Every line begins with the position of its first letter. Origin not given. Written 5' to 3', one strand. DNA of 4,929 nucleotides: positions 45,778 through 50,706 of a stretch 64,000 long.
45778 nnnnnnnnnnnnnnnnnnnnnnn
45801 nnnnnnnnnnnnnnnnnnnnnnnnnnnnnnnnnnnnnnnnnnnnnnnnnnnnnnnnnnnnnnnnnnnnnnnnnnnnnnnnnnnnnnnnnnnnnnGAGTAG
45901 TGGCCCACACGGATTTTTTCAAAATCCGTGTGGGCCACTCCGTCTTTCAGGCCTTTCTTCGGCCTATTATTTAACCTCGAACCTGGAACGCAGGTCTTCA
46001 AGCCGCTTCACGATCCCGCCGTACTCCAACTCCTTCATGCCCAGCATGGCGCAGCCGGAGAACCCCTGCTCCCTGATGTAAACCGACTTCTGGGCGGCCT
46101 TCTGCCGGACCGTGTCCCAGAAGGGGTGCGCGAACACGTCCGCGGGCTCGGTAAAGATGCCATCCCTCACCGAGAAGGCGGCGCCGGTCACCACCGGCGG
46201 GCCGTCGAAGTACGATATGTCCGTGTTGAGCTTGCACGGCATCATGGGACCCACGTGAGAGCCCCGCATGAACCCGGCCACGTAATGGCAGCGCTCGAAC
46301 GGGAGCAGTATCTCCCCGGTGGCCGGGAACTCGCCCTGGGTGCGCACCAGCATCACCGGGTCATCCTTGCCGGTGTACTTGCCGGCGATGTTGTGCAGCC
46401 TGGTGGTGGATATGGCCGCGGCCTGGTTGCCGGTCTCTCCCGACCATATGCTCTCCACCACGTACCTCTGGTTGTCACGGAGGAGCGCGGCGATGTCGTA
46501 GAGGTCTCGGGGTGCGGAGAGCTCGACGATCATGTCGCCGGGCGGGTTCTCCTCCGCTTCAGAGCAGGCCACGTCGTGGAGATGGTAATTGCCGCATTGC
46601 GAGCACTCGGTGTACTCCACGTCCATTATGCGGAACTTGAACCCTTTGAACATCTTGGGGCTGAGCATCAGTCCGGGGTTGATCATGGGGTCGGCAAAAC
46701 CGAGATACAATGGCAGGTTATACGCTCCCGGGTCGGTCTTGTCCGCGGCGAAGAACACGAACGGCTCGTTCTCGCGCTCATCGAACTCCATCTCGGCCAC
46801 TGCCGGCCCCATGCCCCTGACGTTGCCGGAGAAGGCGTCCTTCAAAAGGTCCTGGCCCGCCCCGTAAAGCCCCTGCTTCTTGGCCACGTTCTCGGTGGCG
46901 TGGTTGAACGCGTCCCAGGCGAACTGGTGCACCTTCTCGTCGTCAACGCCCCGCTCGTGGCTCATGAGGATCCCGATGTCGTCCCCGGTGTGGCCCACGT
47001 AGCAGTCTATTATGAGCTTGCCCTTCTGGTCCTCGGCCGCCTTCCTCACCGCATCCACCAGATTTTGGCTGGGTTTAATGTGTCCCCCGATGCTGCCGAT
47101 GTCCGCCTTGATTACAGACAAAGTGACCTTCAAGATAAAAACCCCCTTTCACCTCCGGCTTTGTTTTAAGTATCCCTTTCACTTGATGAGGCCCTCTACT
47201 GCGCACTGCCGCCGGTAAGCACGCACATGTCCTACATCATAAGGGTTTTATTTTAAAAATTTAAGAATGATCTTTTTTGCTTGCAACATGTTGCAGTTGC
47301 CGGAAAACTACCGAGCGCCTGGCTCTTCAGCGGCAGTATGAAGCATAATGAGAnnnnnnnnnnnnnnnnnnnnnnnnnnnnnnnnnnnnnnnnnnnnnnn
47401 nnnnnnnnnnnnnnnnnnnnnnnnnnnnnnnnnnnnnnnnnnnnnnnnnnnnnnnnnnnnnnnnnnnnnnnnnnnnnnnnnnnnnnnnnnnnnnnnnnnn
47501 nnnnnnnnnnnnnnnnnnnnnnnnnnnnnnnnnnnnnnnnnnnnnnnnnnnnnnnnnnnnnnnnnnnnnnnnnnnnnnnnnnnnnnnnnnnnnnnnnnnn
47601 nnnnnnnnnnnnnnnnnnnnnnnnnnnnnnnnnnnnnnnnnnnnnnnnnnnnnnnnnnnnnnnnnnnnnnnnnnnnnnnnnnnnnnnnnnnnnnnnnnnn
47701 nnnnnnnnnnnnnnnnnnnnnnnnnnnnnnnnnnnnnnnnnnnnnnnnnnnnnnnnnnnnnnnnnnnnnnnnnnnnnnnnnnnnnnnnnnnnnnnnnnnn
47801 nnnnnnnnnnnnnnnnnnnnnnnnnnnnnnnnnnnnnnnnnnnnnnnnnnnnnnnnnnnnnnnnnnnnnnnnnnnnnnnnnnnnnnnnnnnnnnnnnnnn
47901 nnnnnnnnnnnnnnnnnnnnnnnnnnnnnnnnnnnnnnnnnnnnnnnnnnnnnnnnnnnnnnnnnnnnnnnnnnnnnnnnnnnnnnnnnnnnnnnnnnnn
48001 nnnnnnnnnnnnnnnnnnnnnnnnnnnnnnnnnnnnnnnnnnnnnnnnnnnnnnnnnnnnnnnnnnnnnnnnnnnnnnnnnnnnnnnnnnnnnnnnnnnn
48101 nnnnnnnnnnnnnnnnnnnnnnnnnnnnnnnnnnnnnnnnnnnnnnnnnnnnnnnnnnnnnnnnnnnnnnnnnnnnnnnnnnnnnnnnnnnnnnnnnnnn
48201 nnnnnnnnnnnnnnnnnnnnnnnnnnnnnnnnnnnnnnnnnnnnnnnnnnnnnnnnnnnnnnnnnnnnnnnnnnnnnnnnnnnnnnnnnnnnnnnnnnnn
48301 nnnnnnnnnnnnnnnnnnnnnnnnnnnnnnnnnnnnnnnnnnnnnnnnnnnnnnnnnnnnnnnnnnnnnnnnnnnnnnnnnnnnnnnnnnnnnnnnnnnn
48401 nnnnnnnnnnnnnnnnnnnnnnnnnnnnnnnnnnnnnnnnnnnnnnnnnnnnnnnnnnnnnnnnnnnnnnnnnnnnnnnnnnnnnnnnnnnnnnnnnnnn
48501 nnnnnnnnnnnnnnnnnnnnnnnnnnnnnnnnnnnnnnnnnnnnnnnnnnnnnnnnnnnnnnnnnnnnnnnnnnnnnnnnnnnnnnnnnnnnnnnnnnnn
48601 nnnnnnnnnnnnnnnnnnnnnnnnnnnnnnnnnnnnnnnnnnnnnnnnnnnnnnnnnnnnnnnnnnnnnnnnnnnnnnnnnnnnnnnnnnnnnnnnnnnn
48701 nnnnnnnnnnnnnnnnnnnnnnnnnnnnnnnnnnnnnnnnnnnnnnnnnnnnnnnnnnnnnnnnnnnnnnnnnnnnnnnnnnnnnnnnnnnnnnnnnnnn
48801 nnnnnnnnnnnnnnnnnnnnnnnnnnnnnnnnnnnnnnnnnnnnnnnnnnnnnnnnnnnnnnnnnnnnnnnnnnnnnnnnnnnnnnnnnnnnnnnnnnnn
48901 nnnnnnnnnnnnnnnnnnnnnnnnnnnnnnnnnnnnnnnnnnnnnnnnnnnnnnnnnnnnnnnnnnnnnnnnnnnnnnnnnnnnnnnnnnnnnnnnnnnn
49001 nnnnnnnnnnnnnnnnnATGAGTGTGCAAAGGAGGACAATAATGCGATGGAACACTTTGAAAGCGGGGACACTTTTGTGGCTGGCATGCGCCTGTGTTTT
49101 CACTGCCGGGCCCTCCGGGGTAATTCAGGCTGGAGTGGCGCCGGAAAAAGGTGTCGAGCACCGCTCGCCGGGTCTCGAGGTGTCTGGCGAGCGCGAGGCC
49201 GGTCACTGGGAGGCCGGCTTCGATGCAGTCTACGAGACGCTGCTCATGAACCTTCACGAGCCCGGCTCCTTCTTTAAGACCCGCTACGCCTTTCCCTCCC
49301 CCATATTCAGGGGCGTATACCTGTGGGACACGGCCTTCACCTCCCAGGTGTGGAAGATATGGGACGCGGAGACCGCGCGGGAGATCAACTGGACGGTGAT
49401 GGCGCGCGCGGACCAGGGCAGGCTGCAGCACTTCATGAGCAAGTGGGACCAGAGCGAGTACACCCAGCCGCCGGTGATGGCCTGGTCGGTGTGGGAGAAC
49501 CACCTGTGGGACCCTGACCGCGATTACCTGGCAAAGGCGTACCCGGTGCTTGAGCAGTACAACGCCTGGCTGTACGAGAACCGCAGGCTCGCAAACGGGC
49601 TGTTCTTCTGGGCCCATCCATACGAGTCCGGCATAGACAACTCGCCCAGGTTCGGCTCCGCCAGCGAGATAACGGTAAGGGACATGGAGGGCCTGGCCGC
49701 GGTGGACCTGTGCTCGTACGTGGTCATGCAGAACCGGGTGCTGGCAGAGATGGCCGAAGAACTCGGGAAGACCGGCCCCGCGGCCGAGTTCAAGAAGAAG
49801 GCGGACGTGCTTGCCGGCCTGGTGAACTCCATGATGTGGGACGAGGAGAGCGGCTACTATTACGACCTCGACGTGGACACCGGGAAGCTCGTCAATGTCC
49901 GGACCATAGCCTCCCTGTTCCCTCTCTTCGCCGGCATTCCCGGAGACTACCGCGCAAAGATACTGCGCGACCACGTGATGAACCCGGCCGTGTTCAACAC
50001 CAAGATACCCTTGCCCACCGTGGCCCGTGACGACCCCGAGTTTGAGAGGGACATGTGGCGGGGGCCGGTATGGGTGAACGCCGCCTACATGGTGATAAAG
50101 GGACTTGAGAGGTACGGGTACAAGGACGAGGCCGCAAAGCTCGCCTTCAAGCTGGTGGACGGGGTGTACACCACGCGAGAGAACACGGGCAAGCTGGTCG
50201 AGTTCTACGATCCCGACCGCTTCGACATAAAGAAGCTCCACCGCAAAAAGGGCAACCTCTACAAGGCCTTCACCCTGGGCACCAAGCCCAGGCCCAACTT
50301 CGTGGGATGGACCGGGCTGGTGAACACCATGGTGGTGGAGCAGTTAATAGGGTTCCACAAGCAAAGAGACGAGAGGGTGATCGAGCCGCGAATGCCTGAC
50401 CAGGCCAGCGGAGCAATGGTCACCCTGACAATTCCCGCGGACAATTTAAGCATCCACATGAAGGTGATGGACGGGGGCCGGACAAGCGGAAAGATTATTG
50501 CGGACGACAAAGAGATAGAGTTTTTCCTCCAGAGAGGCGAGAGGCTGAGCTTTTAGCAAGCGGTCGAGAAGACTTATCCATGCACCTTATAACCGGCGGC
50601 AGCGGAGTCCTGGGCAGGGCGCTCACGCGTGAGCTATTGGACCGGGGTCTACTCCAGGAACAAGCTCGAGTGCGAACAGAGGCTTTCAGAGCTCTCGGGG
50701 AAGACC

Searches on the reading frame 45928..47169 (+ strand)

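Call 6: search_protein_families(library=pfam, proteins=[window:45928-47169:+], max_evalue=0.1)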
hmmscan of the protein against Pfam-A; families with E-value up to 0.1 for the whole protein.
window:45928-47169:+ (413 aa): 0 families

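Call 7: search_protein_families(library=ncbifam, proteins=[window:45928-47169:+], max_evalue=0.1)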
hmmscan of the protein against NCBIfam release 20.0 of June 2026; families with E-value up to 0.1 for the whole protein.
window:45928-47169:+ (413 aa): 1 family
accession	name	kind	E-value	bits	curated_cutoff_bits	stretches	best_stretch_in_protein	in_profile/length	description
NF001909.0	PRK00676.1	equivalog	0.04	13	478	1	215-281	65-128/338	glutamyl-tRNA reductase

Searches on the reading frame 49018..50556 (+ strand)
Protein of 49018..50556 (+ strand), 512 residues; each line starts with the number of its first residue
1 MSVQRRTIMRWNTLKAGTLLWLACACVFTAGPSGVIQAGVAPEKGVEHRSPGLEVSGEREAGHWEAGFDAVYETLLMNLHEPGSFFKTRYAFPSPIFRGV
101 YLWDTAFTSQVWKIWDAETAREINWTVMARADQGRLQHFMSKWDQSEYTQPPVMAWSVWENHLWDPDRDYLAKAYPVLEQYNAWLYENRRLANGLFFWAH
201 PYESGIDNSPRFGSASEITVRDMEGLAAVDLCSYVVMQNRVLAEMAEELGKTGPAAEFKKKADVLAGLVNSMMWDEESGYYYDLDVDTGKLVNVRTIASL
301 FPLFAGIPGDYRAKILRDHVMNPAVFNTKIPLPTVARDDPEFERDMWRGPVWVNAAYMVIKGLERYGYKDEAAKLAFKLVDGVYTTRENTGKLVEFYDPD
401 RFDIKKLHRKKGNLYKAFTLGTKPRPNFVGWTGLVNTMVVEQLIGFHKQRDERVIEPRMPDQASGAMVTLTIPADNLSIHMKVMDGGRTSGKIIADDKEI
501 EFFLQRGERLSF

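Call 51: search_protein_families(library=pfam, proteins=[window:49018-50556:+], max_evalue=0.001)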
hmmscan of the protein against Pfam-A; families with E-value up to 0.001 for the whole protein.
window:49018-50556:+ (512 aa): 3 families
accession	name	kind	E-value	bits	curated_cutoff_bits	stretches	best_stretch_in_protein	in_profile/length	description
PF22422.2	MGH1-like_GH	-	2.8e-60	205.2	27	1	102-401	6-344/356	Mannosylglycerate hydrolase MGH1-like glycoside hydrolase domain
PF01204.24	Trehalase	-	1.2e-23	84.2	21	1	123-401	195-480/512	Trehalase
PF03200.22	Glyco_hydro_63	-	5.3e-16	58.9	22.4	2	183-290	200-315/492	Glycosyl hydrolase family 63 C-terminal domain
